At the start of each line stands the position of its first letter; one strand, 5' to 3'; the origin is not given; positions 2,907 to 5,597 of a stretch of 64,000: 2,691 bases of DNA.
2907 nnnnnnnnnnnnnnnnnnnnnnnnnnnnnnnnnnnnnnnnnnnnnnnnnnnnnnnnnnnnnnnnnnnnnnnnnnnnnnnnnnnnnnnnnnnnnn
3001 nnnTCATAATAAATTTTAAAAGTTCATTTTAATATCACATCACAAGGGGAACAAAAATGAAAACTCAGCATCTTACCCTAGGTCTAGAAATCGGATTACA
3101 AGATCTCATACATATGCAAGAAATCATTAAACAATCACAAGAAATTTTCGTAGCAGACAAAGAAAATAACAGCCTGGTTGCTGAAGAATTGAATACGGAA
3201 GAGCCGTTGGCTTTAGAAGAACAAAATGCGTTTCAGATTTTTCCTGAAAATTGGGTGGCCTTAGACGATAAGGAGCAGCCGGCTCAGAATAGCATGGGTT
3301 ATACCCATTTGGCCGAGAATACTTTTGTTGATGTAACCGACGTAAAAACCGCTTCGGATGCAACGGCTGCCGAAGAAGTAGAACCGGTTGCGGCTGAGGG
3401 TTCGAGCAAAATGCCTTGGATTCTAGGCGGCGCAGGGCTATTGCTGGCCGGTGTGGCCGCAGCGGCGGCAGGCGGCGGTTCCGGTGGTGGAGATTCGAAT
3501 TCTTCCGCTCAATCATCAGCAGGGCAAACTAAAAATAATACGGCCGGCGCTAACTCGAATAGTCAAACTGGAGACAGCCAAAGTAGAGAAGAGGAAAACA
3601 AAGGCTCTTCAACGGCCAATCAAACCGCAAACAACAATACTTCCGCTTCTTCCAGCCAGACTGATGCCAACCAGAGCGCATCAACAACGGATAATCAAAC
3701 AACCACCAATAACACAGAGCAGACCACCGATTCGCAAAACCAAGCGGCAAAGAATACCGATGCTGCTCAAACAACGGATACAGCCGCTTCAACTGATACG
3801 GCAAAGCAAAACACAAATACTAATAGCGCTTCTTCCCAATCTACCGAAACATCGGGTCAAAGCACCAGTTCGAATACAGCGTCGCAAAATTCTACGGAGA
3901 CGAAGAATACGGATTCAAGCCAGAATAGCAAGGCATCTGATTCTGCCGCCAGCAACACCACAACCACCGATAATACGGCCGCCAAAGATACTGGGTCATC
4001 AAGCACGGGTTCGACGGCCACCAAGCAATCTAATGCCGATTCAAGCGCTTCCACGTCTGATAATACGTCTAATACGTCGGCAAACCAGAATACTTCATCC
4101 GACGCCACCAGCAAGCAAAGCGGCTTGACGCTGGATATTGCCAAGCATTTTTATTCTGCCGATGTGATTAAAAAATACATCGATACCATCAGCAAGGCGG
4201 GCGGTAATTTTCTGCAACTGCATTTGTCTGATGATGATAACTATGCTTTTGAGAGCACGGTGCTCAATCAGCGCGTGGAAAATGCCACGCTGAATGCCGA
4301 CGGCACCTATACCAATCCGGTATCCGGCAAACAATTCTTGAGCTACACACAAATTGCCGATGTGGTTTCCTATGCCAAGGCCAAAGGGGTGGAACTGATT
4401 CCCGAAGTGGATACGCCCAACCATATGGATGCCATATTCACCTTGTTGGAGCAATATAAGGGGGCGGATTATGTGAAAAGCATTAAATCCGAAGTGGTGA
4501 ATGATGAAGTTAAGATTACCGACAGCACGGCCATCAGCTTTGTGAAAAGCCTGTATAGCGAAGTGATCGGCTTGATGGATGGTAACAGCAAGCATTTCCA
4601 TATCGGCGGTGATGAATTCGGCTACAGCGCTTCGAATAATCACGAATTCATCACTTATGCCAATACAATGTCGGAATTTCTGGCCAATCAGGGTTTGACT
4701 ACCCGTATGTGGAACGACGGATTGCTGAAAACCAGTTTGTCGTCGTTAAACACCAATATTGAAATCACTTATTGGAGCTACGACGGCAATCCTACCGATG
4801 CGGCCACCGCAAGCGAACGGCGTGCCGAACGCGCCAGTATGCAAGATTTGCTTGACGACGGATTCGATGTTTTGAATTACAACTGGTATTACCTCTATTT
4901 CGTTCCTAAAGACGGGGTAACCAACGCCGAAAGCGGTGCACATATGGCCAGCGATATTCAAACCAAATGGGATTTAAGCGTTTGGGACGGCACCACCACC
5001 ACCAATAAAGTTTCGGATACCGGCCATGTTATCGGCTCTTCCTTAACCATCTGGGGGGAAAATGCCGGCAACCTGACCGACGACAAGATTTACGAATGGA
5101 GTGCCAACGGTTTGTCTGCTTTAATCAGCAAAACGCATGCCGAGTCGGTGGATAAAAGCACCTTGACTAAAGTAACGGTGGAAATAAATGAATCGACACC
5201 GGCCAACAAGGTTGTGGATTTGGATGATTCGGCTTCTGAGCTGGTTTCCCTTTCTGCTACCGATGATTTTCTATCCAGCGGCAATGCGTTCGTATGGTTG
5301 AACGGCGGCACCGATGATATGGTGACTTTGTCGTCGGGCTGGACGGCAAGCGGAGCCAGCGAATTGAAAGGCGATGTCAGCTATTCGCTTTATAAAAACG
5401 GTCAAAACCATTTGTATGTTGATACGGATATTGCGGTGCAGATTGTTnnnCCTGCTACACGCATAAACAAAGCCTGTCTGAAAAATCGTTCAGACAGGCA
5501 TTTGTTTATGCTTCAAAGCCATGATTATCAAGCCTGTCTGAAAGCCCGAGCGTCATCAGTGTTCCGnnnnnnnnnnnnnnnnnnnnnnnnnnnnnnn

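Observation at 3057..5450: Dispersin-B-like GH20 hexosaminidase with unusual architecture: acidic N-domain, single TM, ~270-aa S/T/N/Q-rich linker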

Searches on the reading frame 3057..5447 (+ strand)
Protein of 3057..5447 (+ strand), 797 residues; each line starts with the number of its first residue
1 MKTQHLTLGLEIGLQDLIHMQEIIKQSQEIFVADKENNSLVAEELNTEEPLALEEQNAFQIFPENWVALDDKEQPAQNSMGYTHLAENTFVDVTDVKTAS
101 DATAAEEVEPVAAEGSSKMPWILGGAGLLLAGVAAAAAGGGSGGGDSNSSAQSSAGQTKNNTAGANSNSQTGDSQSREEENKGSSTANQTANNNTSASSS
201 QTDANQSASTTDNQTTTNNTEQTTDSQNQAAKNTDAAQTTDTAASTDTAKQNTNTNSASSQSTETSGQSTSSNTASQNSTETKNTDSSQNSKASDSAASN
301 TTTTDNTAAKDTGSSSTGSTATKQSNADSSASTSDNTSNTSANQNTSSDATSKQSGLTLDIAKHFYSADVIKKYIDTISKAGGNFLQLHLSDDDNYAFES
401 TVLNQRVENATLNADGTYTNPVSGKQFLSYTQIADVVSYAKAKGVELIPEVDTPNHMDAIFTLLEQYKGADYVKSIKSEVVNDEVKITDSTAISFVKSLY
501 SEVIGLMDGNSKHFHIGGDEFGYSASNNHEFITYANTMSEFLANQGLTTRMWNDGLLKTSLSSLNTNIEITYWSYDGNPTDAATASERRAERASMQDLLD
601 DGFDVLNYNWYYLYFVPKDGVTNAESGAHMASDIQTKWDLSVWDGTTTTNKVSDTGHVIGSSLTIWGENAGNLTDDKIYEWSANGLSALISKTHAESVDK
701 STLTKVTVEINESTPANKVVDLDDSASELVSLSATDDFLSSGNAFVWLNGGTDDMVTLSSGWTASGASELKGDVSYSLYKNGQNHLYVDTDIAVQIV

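Call 3: search_protein_families(library=pfam, proteins=[window:3057-5447:+], max_evalue=1)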
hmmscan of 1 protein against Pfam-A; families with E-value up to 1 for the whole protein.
window:3057-5447:+ (797 aa): 1 family
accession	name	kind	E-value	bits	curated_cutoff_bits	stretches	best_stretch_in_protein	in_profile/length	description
PF00728.28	Glyco_hydro_20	-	1.2e-33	117.3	22.3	1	356-670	5-323/348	Glycosyl hydrolase family 20, catalytic domain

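Call 4: search_protein_families(library=ncbifam, proteins=[window:3057-5447:+], max_evalue=1)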
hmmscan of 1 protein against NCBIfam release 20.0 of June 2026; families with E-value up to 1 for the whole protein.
window:3057-5447:+ (797 aa): 3 families
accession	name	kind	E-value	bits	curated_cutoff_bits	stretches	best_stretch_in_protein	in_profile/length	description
NF047351.1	lipase_YSIRK_Sa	exception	2.6e-06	26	650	1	128-350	24-243/704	YSIRK-targeted triacylglycerol lipase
NF008074.0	PRK10811.1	equivalog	0.47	8.1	908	1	73-344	522-782/1068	ribonuclease E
TIGR00934.2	2a38euk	subfamily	0.49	8.7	441.9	1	157-349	176-397/834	TRK family potassium/sodium uptake transporter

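Call 6: search_solved_structures(query=window:3057-5447:+, show_alignments=2)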
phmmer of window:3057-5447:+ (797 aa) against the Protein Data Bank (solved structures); distinct sequences matched with E-value up to 0.001: 66 (the best 60 are shown).
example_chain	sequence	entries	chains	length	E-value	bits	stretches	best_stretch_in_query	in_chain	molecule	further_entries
1yht_A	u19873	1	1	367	7.7e-127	428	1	349-696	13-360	DspB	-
8qce_A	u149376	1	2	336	3.2e-36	128.5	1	349-629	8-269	N-acetyl-beta-hexosaminidase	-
8qb6_A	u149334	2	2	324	5.2e-31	111.3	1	353-679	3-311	Dispersin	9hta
8qak_A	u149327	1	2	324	1.2e-30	110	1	353-678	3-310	Glycoside hydrolase family 20 catalytic domain-containing protein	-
3gh4_A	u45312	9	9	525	1.6e-15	60.1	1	344-532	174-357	beta-hexosaminidase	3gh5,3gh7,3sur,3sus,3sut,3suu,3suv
7bwg_A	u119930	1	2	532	4.8e-15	58.5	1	354-461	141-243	Beta-N-acetylhexosaminidase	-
4azg_A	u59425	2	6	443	9e-15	57.6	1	352-669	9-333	BETA-N-ACETYLHEXOSAMINIDASE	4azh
4azc_A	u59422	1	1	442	9.6e-15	57.5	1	352-669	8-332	BETA-N-ACETYLHEXOSAMINIDASE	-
2yl5_A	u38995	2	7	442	9.7e-15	57.5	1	352-669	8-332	BETA-N-ACETYLHEXOSAMINIDASE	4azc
2yl9_A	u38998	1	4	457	1.2e-14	57.2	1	349-669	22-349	BETA-N-ACETYLHEXOSAMINIDASE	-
7pul_A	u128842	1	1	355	1.6e-14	56.8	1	355-583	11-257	Beta-N-acetylhexosaminidase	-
1hp4_A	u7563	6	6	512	1.8e-14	56.6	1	357-576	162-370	BETA-N-ACETYLHEXOSAMINIDASE | B-N-acetylhexosaminidase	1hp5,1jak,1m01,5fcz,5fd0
4azi_A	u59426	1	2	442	1.8e-14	56.6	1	352-620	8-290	BETA-N-ACETYLHEXOSAMINIDASE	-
2yla_A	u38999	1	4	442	2.3e-14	56.2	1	352-669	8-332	BETA-N-ACETYLHEXOSAMINIDASE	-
4c7d_A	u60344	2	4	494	5.1e-14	55.1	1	357-585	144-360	BETA-N-ACETYLHEXOSAMINIDASE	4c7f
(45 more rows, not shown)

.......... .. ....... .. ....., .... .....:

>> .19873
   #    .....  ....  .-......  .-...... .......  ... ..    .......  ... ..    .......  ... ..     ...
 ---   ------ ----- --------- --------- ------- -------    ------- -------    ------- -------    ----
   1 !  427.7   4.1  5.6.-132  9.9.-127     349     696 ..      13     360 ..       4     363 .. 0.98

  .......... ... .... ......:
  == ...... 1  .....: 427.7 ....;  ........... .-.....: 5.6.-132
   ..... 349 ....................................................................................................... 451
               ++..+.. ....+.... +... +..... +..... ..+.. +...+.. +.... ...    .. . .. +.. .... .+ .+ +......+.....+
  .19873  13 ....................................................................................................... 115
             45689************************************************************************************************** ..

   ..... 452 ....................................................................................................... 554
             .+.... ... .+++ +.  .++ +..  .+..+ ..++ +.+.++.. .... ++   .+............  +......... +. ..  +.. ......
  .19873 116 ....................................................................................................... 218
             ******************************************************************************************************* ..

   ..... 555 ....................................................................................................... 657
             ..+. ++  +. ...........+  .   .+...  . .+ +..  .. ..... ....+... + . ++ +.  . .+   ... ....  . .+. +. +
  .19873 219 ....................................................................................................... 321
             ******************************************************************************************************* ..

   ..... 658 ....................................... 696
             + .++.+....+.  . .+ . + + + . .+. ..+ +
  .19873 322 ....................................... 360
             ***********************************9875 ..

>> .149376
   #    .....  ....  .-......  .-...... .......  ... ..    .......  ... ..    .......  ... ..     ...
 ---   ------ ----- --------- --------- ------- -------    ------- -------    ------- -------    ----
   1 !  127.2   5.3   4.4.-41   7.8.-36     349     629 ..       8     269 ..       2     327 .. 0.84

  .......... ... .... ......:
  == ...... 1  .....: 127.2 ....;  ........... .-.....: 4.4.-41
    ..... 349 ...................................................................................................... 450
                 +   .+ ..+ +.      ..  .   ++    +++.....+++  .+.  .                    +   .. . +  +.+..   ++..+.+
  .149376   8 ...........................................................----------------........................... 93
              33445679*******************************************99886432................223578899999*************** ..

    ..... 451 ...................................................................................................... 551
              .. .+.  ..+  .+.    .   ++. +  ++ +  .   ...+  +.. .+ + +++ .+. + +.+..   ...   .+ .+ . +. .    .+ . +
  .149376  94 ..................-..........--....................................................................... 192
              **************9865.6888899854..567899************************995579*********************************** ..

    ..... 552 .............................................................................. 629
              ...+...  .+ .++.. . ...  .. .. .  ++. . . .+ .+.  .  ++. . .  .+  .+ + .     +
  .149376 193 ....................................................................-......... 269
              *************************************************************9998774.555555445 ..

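Call 7: find_homologous_proteins(query=window:3057-5447:+)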
Query window:3057-5447:+ (797 aa): 40 proteins with E <= 0.001 among 8000 candidates.
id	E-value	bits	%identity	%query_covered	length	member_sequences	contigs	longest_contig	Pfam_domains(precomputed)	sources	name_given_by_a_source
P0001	0.0e+0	1687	100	100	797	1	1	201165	PF00728.29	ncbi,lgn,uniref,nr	ncbi:MAG: family 20 glycosylhydrolase [Neisseria sp.]|uniref:family 20 glycosylhydrolase n=1 Tax=Nei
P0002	4.8e-268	910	56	100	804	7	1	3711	PF00728.29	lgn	-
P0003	5.9e-266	903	53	100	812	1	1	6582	PF00728.29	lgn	-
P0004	1.1e-257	875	77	56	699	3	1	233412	PF00728.29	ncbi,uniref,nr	ncbi:family 20 glycosylhydrolase [Neisseria sp. 83E34]|uniref:family 20 glycosylhydrolase n=1 Tax=Ne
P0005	5.6e-229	781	53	98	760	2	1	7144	PF00728.29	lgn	-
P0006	9.4e-203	694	60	61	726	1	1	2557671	PF00728.29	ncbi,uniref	ncbi:family 20 glycosylhydrolase [Neisseria sp. CCUG12390]|uniref:family 20 glycosylhydrolase n=1 Ta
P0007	4.0e-195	669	60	56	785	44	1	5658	PF00728.29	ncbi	-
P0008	1.5e-191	657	59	56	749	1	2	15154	PF00728.29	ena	-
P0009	1.0e-188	648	48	88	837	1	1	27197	PF00728.29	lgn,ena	-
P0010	1.7e-188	647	51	76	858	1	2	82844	PF00728.29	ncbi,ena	-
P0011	3.0e-188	646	60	56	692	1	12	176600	PF00728.29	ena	-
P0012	3.8e-188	646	60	56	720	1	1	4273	PF00728.29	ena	-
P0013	8.7e-188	644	60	56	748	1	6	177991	PF00728.29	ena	-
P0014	1.9e-187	643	60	56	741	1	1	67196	PF00728.29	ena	-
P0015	2.2e-187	643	60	56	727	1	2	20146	PF00728.29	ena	-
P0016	3.5e-187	642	60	56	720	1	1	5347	PF00728.29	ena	-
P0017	1.3e-186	641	59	56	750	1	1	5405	PF00728.29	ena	-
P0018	3.9e-183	629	60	56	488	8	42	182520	PF00728.29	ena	-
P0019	1.2e-154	535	54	58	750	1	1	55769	PF00728.29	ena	-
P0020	1.6e-153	531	54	58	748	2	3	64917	PF00728.29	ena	-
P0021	3.5e-152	527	54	58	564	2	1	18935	PF00728.29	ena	-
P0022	1.4e-139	485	50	57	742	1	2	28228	PF00728.29,PF07382.17,PF05568.17,PF02095.22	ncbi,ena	-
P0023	2.6e-139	484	50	57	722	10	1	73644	PF00728.29,PF07382.17,PF05568.17,PF02095.22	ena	-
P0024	1.2e-138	482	50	57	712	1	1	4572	PF00728.29,PF02095.22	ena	-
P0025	3.5e-138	480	50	57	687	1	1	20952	PF00728.29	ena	-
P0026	4.2e-138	480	50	57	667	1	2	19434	PF00728.29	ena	-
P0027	8.5e-138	479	50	57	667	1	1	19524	PF00728.29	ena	-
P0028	9.0e-138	479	50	57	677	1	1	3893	PF00728.29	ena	-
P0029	1.3e-137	479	50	57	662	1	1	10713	PF00728.29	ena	-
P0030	1.5e-137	478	50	57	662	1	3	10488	PF00728.29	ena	-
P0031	1.5e-137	478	50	57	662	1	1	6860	PF00728.29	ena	-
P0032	1.6e-137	478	50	57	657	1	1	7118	PF00728.29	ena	-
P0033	1.6e-137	478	50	57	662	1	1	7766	PF00728.29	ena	-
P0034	1.7e-137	478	50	57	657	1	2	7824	PF00728.29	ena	-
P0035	3.3e-137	477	50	57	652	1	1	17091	PF00728.29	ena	-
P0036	3.7e-137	477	50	57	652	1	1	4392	PF00728.29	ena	-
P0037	3.8e-137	477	50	57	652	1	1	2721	PF00728.29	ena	-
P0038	3.8e-137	477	50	57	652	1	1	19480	PF00728.29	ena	-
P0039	1.5e-12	65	25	27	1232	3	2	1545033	PF00728.29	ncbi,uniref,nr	ncbi:family 20 glycosylhydrolase [Bulleidia sp. zg-1006]|uniref:family 20 glycosylhydrolase n=1 Tax=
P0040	9.4e-6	43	28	21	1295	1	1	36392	PF00754.32,PF00728.29,PF02838.21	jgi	jgi:hypothetical protein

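Call 12: find_encoding_contigs(protein=P0001, flank=10000, max_places=3)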
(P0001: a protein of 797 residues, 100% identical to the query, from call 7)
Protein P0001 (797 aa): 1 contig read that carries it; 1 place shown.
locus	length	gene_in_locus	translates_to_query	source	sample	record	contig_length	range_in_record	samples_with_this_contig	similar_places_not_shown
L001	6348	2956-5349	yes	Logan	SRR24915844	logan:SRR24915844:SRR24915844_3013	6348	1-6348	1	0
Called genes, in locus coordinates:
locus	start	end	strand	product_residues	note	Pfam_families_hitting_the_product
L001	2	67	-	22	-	?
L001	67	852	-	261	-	PF00535:Glycos_transf_2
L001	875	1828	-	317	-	PF01156:IU_nuc_hydro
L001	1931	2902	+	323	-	PF01207:Dus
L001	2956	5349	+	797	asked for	PF00728:Glyco_hydro_20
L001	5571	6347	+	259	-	?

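Call 13: find_encoding_contigs(protein=P0022, flank=10000, max_places=3)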
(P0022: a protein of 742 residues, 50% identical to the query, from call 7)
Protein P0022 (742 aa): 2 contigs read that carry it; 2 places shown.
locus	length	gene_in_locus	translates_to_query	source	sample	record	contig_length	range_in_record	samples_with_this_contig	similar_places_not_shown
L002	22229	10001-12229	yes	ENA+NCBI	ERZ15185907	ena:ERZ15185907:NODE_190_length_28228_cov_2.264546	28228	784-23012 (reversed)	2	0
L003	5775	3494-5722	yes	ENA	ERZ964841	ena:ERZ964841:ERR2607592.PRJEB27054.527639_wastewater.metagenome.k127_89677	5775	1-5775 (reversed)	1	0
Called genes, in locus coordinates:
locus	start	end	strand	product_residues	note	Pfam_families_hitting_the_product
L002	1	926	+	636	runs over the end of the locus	PF02824:TGS, PF07973:tRNA_SAD, PF00587:tRNA-synt_2b, PF03129:HGTP_anticodon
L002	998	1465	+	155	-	PF05198:IF3_N, PF00707:IF3_C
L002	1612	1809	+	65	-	PF01632:Ribosomal_L35p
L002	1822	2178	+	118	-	PF00453:Ribosomal_L20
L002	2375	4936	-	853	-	PF08335:GlnD_UR_UTase, PF27444:GlnD_3rd, PF01966:HD, PF27446:GlnD_5th, PF01842:ACT (faint)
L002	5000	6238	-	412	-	PF01743:PolyA_pol, PF12627:PolyA_pol_RNAbd, PF01966:HD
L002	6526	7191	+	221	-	PF13189:Cytidylate_kin2 (weak), PF02224:Cytidylate_kin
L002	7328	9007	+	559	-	PF17092:PCB_OB (faint), PF21710:Spt6_S1 (faint), PF00575:S1, PF03074:GCS (faint), PF00575:S1, PF23459:S1_RRP5, PF00575:S1, PF23459:S1_RRP5 (weak)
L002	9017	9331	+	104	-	PF00216:Bac_DNA_binding, PF18291:HU-HIG (weak)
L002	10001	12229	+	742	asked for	PF02095:Extensin_1, PF05568:ASFV_J13L (faint), PF07382:HC2, PF00728:Glyco_hydro_20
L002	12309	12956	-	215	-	PF02129:Peptidase_S15, PF00561:Abhydrolase_1, PF12146:Hydrolase_4, PF00326:Peptidase_S9, PF12697:Abhydrolase_6 (weak), PF02230:Abhydrolase_2 (weak)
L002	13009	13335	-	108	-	-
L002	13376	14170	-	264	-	PF01564:Spermine_synth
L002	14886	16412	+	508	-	PF02550:AcetylCoA_hydro, PF13336:AcetylCoA_hyd_C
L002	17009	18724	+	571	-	PF12161:HsdM_N, PF02384:N6_Mtase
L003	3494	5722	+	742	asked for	PF02095:Extensin_1, PF05568:ASFV_J13L (faint), PF07382:HC2, PF00728:Glyco_hydro_20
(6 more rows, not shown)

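Call 35: find_related_loci(query=A3, collection=genome_contigs, flank=10000)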
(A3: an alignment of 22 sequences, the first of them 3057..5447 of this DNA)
Query A3 (797 aa) in genome_contigs; peptide patterns used: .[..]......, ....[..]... (x = any residue, [..] = any of these).
231 stretches matched a pattern; 170 encode a relative of the query (tblastn E <= 1e-3); the best 80 are kept; 80 distinct loci.
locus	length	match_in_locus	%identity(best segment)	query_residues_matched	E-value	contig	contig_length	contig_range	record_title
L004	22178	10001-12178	66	1-797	0e+0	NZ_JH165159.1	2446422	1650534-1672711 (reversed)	Neisseria wadsworthii 9715 SCAFFOLD1, whole genome shotgun sequence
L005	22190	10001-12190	77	1-797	0e+0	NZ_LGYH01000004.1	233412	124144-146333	Neisseria sp. 83E34 contig_4, whole genome shotgun sequence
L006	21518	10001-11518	60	312-797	0e+0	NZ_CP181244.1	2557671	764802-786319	Neisseria sp. CCUG12390 chromosome, complete genome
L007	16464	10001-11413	50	343-797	3e-145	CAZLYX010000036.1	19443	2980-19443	MAG TPA_asm: uncultured Neisseria sp. isolate binchicken_co386_19 genome assembly, contig: NODE_903_length_19443_cov_12.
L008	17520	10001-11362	45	353-794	2e-129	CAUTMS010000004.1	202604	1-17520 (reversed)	MAG TPA_asm: uncultured Actinobacillus sp. isolate ERR10228856_bin.17_MetaWRAP_v1.3_MAG genome assembly, contig: ERZ2165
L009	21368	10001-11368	45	353-797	4e-129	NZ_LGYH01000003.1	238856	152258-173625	Neisseria sp. 83E34 contig_3, whole genome shotgun sequence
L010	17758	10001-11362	45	353-794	5e-128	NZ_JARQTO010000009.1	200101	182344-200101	Exercitatus varius strain CCUG15568 cont9, whole genome shotgun sequence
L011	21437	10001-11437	44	327-794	6e-128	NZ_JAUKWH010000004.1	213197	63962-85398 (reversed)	Neisseria sp. MVDL19-042950 assembly_contig_4, whole genome shotgun sequence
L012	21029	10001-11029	56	351-693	2e-126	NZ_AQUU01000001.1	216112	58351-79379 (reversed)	Aggregatibacter actinomycetemcomitans DSM 8324 A3CSDRAFT_scaffold_0.1_C, whole genome shotgun sequence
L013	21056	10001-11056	55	338-693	2e-126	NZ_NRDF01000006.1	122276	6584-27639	Aggregatibacter actinomycetemcomitans strain HK_961 NODE_6_length_122276_cov_70.5761, whole genome shotgun sequence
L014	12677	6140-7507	45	350-796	1e-125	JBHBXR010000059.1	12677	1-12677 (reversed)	MAG: Mesocricetibacter sp. isolate D-11_MAG_3 D-11__38313, whole genome shotgun sequence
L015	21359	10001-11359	45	353-795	1e-123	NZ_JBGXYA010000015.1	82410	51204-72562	MAG: Glaesserella sp. isolate Z2-28_MAG_3 Z2-28__15842, whole genome shotgun sequence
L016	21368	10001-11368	45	353-797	1e-128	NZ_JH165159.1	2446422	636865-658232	Neisseria wadsworthii 9715 SCAFFOLD1, whole genome shotgun sequence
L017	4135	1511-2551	53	353-700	2e-124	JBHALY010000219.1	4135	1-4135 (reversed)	MAG: Neisseria dentiae isolate D-37_MAG_40 D-37__89685, whole genome shotgun sequence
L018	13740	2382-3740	43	353-794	3e-118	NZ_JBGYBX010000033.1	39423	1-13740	MAG: Glaesserella sp. isolate Z2-71_MAG_13 Z2-71__47392, whole genome shotgun sequence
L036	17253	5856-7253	37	352-794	3e-83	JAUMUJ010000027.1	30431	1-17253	MAG: Moraxella sp. isolate S11M_Sa_26 NODE_338_length_30431_cov_10.414966, whole genome shotgun sequence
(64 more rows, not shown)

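Call 36: find_encoding_contigs(protein=P0006, flank=10000, max_places=1)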
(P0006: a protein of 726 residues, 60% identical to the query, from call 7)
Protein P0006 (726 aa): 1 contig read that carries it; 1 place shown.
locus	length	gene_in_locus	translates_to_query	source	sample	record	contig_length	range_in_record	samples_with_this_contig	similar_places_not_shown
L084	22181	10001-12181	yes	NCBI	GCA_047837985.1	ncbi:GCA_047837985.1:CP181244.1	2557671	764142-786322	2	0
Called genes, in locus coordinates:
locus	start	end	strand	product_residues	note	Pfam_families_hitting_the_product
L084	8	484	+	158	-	PF04390:LptE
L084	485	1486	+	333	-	PF06144:DNA_pol3_delta, PF14840:DNA_pol3_delt_C (weak), PF21694:DNA_pol3_delta_C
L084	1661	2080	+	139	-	-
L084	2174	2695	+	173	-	PF06271:RDD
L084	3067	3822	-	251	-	PF00753:Lactamase_B, PF16123:HAGH_C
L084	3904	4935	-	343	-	PF14022:DUF4238 (faint)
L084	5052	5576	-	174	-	PF00583:Acetyltransf_1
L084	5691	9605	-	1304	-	PF18076:FGAR-AT_N, PF18072:FGAR-AT_linker, PF02769:AIRS_C, PF22689:FGAR-AT_PurM_N-like, PF02769:AIRS_C, PF13507:GATase_5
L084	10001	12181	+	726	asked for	PF00728:Glyco_hydro_20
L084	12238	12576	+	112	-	PF00543:P-II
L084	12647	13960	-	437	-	PF00009:GTP_EFTU, PF01926:MMR_HSR1 (faint), PF03144:GTP_EFTU_D2 (weak), PF22594:GTP-eEF1A_C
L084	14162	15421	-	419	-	PF00171:Aldedh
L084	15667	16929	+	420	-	PF10011:DUF2254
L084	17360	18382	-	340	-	PF01075:Glyco_transf_9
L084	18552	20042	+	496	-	PF00078:RVT_1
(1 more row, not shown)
